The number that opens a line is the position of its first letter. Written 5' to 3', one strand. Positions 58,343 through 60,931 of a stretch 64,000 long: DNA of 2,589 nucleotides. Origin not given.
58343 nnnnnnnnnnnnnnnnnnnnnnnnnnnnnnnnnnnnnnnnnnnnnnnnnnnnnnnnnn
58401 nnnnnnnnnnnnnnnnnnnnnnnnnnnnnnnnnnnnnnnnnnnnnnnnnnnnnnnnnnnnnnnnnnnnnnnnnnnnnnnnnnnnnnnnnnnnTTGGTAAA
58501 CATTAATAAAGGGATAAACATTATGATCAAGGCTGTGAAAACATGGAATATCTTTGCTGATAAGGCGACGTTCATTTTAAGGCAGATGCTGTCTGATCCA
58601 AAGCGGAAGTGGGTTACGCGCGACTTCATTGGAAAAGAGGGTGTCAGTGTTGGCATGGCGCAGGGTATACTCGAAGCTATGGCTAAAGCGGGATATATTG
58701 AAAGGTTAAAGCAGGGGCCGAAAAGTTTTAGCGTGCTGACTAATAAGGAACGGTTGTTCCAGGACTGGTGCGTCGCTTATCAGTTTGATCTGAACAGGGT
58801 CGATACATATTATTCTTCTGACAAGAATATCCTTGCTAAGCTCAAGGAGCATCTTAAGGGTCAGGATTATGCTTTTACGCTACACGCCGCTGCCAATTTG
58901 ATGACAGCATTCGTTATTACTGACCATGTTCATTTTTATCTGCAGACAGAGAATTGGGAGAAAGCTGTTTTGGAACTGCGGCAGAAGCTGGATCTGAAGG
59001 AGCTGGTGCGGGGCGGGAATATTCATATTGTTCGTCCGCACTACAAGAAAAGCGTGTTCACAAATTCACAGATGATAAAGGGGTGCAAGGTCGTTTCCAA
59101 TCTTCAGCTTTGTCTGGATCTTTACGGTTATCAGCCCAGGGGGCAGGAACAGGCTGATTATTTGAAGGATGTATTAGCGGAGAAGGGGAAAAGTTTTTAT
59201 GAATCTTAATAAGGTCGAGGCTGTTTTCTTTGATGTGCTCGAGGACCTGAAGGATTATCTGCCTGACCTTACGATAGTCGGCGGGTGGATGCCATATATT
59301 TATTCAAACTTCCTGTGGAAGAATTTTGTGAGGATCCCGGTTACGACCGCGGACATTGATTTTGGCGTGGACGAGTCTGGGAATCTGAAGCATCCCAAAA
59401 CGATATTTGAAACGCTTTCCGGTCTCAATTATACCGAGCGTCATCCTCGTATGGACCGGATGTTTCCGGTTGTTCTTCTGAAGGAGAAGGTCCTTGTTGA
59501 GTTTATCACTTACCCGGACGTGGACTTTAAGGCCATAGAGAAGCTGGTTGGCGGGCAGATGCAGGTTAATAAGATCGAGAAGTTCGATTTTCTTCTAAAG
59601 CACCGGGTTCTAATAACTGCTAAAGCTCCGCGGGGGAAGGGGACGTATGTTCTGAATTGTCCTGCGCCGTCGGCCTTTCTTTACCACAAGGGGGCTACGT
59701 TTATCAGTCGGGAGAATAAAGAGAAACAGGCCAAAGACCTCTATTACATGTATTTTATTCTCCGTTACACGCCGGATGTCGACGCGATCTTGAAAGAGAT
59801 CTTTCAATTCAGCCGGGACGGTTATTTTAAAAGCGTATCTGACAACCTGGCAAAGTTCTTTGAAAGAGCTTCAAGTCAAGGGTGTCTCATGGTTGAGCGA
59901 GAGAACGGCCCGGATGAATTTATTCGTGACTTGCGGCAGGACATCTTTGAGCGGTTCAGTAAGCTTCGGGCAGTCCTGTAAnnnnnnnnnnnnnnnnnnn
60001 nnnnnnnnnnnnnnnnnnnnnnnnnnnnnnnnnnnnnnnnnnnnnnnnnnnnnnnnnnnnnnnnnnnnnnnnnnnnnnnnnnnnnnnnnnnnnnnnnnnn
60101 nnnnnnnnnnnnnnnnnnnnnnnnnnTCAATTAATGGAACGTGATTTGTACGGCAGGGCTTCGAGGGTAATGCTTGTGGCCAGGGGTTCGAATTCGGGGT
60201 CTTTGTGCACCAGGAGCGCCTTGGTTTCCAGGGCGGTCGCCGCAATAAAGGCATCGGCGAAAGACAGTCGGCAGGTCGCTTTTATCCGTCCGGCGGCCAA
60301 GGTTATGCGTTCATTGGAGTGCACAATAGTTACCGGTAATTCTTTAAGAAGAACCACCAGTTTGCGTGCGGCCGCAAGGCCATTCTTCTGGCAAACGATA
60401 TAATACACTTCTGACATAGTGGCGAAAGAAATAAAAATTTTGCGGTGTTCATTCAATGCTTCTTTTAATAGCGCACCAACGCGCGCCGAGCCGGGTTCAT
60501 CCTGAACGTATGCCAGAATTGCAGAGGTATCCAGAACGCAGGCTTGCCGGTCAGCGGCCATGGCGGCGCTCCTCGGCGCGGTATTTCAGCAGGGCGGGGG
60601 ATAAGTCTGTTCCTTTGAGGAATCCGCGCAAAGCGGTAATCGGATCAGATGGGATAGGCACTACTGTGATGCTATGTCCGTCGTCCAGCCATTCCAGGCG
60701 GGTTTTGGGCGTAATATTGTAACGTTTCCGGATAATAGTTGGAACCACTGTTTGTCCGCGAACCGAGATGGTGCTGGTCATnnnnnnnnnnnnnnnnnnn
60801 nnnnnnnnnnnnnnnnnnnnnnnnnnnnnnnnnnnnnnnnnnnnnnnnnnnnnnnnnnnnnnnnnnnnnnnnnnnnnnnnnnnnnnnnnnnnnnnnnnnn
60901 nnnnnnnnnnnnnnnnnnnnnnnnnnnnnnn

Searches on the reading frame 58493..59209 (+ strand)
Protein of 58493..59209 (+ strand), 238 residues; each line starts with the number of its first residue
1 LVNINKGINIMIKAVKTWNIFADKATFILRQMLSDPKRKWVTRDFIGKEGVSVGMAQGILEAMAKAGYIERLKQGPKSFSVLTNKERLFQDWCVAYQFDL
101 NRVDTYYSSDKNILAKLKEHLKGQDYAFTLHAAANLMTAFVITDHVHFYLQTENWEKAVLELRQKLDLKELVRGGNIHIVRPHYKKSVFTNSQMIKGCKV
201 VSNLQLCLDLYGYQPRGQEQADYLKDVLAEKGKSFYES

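Call 5: search_protein_families(library=pfam, proteins=[window:58493-59209:+], max_evalue=0.01)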
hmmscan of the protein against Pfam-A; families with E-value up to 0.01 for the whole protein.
window:58493-59209:+ (238 aa): 1 family
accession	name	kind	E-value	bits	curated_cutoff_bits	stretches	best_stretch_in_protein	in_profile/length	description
PF09952.14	AbiEi_2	-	8.1e-07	29.9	21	1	82-226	2-139/143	Transcriptional regulator, AbiEi antitoxin, Type IV TA system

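Call 46: search_protein_families(library=padloc, proteins=[window:58493-59209:+], max_evalue=0.001)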
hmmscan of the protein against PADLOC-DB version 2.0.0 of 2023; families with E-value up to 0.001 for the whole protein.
window:58493-59209:+ (238 aa): 0 families

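Call 47: search_protein_families(library=ncbifam, proteins=[window:58493-59209:+], max_evalue=0.001)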
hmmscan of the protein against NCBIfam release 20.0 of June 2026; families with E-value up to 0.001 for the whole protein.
window:58493-59209:+ (238 aa): 0 families

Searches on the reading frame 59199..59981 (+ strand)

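Call 5: search_protein_families(library=pfam, proteins=[window:59199-59981:+], max_evalue=0.01)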
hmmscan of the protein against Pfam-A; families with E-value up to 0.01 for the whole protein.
window:59199-59981:+ (260 aa): 1 family
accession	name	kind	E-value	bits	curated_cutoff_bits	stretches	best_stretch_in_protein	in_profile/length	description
PF12281.14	NTP_transf_8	-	6.4e-11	43.1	26.3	1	23-191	19-201/218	Nucleotidyltransferase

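Call 46: search_protein_families(library=padloc, proteins=[window:59199-59981:+], max_evalue=0.001)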
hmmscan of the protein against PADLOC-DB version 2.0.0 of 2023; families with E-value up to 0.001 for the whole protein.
window:59199-59981:+ (260 aa): 0 families

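Call 47: search_protein_families(library=ncbifam, proteins=[window:59199-59981:+], max_evalue=0.001)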
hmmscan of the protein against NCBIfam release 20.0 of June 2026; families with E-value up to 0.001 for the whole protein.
window:59199-59981:+ (260 aa): 0 families

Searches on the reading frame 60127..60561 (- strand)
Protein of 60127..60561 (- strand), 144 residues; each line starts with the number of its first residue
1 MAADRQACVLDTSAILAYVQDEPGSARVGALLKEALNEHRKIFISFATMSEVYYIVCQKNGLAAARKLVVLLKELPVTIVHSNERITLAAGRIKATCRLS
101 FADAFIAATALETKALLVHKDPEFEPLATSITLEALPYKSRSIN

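Call 5: search_protein_families(library=pfam, proteins=[window:60127-60561:-], max_evalue=0.01)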
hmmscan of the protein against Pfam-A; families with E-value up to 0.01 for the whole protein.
window:60127-60561:- (144 aa): 2 families
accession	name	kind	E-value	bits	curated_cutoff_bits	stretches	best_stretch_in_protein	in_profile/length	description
PF01850.27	PIN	-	3e-20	73.5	23.6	1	9-125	2-115/120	PIN domain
PF13470.12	PIN_3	-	0.00088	20.5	27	1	9-115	3-106/115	PIN domain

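Call 8: find_encoding_contigs(protein=window:60127-60561:-, flank=10000, max_places=10)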
Protein window:60127-60561:- (144 aa): no gene with exactly this product is on record in the collection.

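Call 22: find_related_loci(query=window:60127-60561:-, collection=genome_contigs, flank=10000)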
Query window:60127-60561:- (144 aa) in genome_contigs; peptide patterns used: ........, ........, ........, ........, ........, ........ (x = any residue, [..] = any of these).
403 stretches matched a pattern; 26 encode a relative of the query (tblastn E <= 1e-3); 26 distinct loci.
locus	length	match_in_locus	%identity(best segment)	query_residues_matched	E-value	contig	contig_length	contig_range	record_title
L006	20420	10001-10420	72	1-140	2e-63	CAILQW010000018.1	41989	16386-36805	MAG: Candidatus Omnitrophica bacterium isolate AM4_bin-704 genome assembly, contig: bin-704:18/67, whole genome shotgun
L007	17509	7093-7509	54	1-140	5e-39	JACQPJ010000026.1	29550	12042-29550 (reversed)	MAG: Elusimicrobia bacterium isolate NC_groundwater_1304_Ag_S-0.2um_69_76 S_p2_S4_coassembly_k141_1509921, whole genome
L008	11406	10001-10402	50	6-140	6e-36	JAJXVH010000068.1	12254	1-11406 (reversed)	MAG: bacterium isolate BP5.bin24 NODE_9075_length_12254_cov_2.782881, whole genome shotgun sequence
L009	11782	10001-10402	49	8-141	5e-36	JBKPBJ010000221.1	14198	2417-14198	MAG: Verrucomicrobiota bacterium isolate GB_EKS_MAG_00081 GB_EKS_000000059496, whole genome shotgun sequence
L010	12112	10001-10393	51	9-140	8e-36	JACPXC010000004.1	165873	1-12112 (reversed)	MAG: Elusimicrobia bacterium isolate NC_groundwater_827_Pr1_B-0.1um_69_30 Montesol18_Bp1_scaffold_168435, whole genome s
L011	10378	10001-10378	50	9-135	1e-34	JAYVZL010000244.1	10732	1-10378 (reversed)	MAG: Elusimicrobiota bacterium isolate GL90_UP_concoct_198 GL90_UP_concoct_198_243, whole genome shotgun sequence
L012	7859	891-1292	49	8-141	8e-35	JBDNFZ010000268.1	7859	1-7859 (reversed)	MAG: Opitutaceae bacterium isolate concoct.162_sub.ELB k141_278900, whole genome shotgun sequence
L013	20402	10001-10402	48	7-140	6e-33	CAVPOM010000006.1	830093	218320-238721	MAG: uncultured Verrucomicrobiae bacterium isolate MFD00008.bin.2.151 genome assembly, contig: contig_56454, whole genom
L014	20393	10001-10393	44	9-139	7e-31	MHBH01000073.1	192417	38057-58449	MAG: Lentisphaerae bacterium GWF2_49_21 gwf2_scaffold_58, whole genome shotgun sequence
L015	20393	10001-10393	43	9-139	7e-31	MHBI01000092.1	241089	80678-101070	MAG: Lentisphaerae bacterium GWF2_50_93 gwf2_scaffold_59, whole genome shotgun sequence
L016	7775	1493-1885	44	9-139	1e-30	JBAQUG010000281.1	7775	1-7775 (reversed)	MAG: Victivallales bacterium isolate MFD12006_ilm_asm_bin38 k127_70750, whole genome shotgun sequence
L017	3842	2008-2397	44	7-140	2e-28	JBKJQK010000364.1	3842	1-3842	MAG: Anaerolineae bacterium isolate ant_bin.496 S1Ck117_185628_flag_1_multi_11.0000_len_3842, whole genome shotgun seque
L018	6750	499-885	43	11-139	4e-27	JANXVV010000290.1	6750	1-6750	MAG: Humisphaera sp. isolate GL140_1_metabat_188_sub GL140_1_k141_1008754, whole genome shotgun sequence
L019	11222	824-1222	47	1-139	2e-26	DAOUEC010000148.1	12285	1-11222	MAG TPA_asm: Anaerolineae bacterium isolate N3_163 k131_2108120, whole genome shotgun sequence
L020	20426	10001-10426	47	1-142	3e-36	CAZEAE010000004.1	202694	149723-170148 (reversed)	MAG TPA_asm: uncultured Elusimicrobia sp. isolate binchicken_co248_32 genome assembly, contig: NODE_32_length_202694_cov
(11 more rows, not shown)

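Call 46: search_protein_families(library=padloc, proteins=[window:60127-60561:-], max_evalue=0.001)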
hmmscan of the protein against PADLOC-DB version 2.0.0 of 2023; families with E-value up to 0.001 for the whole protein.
window:60127-60561:- (144 aa): 0 families

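Call 47: search_protein_families(library=ncbifam, proteins=[window:60127-60561:-], max_evalue=0.001)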
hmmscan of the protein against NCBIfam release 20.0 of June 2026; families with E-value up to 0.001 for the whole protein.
window:60127-60561:- (144 aa): 1 family
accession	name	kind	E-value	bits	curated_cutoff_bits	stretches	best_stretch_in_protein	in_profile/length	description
NF047959.1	TA_toxin_VapC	equivalog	3.8e-08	33.5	80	1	9-133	2-125/125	type II toxin-antitoxin system VapC family toxin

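Call 59: search_solved_structures(query=window:60127-60561:-, max_evalue=0.001)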
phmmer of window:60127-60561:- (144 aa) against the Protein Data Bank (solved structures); distinct sequences matched with E-value up to 0.001: 0.

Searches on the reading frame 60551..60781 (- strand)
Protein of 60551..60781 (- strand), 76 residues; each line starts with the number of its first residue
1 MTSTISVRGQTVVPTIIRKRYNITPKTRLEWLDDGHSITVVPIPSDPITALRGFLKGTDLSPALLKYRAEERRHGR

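Call 5: search_protein_families(library=pfam, proteins=[window:60551-60781:-], max_evalue=0.01)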
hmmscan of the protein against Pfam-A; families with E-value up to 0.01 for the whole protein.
window:60551-60781:- (76 aa): 1 family
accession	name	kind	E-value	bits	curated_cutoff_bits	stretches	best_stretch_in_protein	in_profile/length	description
PF04014.23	MazE_antitoxin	-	0.00012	22.4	24.7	1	8-46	7-46/48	Antidote-toxin recognition MazE, bacterial antitoxin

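Call 46: search_protein_families(library=padloc, proteins=[window:60551-60781:-], max_evalue=0.001)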
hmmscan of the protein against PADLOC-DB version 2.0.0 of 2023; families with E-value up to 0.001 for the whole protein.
window:60551-60781:- (76 aa): 0 families

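Call 47: search_protein_families(library=ncbifam, proteins=[window:60551-60781:-], max_evalue=0.001)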
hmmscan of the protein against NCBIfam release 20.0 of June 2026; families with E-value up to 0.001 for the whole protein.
window:60551-60781:- (76 aa): 0 families
